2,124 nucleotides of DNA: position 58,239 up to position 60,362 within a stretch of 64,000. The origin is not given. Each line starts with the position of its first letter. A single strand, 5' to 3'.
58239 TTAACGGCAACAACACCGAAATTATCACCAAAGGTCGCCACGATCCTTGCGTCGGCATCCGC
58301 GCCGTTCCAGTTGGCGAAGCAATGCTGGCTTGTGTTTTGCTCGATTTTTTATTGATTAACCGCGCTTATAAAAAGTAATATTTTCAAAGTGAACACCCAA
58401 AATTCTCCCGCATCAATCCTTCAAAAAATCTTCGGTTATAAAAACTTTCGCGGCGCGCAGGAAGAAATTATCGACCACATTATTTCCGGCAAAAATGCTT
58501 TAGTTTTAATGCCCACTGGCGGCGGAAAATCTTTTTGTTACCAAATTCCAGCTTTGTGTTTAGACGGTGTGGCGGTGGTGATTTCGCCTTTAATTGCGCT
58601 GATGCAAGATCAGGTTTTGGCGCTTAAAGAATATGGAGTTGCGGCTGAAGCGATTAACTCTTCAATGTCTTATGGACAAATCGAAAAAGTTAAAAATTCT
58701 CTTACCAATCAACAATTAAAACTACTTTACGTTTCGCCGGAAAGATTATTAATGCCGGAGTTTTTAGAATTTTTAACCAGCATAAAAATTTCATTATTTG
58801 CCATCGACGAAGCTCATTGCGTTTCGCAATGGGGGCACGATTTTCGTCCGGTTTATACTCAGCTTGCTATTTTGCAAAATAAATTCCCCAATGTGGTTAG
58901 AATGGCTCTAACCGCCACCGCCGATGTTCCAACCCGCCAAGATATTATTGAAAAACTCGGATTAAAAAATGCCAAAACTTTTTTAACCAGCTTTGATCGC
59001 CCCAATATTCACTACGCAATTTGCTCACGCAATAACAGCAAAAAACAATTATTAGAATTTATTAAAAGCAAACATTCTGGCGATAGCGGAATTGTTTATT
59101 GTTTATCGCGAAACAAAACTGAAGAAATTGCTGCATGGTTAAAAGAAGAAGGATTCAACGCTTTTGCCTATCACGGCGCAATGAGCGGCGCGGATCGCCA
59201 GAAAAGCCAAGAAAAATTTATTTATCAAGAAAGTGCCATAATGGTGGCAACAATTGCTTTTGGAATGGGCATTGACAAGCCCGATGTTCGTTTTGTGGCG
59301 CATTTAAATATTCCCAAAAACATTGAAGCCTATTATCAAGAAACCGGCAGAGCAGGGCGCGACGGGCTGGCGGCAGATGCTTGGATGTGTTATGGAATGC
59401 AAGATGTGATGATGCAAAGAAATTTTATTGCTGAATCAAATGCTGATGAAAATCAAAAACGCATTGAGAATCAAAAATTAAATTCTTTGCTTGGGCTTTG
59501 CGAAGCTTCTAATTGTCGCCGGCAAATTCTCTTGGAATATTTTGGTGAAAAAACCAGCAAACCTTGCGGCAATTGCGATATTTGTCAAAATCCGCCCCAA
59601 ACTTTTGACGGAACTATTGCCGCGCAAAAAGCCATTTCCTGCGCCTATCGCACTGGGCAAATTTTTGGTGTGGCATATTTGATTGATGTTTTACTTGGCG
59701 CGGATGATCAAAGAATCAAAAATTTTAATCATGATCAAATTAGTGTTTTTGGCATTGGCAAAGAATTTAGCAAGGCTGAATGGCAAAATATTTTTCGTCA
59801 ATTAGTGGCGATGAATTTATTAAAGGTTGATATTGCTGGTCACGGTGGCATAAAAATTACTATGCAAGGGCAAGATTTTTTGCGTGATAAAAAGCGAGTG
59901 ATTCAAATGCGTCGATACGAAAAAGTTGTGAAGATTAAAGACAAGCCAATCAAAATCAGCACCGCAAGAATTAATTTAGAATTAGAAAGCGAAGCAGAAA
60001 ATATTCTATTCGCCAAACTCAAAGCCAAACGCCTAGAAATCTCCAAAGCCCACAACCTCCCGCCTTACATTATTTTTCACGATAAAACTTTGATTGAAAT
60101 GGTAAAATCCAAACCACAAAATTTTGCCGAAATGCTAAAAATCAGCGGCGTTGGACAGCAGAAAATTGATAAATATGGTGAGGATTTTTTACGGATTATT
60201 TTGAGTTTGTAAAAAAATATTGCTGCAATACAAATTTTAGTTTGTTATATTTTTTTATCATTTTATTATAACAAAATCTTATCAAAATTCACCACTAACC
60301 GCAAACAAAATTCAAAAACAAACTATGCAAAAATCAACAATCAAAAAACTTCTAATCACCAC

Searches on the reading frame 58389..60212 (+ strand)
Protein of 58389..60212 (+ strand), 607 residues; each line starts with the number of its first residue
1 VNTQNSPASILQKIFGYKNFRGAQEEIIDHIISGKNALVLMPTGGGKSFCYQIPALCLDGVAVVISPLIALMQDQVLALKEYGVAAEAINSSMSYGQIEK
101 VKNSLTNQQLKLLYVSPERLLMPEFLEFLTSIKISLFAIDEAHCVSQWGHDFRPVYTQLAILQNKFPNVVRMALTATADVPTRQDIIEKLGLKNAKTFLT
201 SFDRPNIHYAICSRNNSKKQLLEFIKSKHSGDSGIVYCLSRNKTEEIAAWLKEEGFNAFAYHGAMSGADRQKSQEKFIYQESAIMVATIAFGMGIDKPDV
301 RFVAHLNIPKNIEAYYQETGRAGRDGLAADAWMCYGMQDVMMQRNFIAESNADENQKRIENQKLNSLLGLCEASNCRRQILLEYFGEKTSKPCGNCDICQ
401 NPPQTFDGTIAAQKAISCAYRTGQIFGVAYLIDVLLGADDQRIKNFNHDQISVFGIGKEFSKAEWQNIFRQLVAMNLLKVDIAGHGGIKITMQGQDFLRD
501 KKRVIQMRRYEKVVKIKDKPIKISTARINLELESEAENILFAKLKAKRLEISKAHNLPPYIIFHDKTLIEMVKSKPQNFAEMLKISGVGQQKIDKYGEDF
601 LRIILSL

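Call 60: search_protein_families(library=pfam, proteins=[window:58389-60212:+], max_evalue=0.00001)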
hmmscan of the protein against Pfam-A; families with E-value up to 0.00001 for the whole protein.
window:58389-60212:+ (607 aa): 6 families
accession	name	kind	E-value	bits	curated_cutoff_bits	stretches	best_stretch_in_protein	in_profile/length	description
PF09382.16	RQC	-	4.6e-36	123.5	23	1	402-506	1-105/114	RQC domain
PF00270.35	DEAD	-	2.9e-26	92.6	26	1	23-182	3-163/167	DEAD/DEAH box helicase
PF00271.37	Helicase_C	-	1.4e-22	80.5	23.5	1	219-326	4-110/110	Helicase conserved C-terminal domain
PF00570.28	HRDC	-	8.1e-22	77.4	23.8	1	540-604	4-68/68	HRDC domain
PF16124.10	RecQ_Zn_bind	-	2.3e-20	73.5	25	1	338-400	2-66/66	RecQ zinc-binding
PF04851.21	ResIII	-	6.7e-06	26.5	22.5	0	19-178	3-162/164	Type III restriction enzyme, res subunit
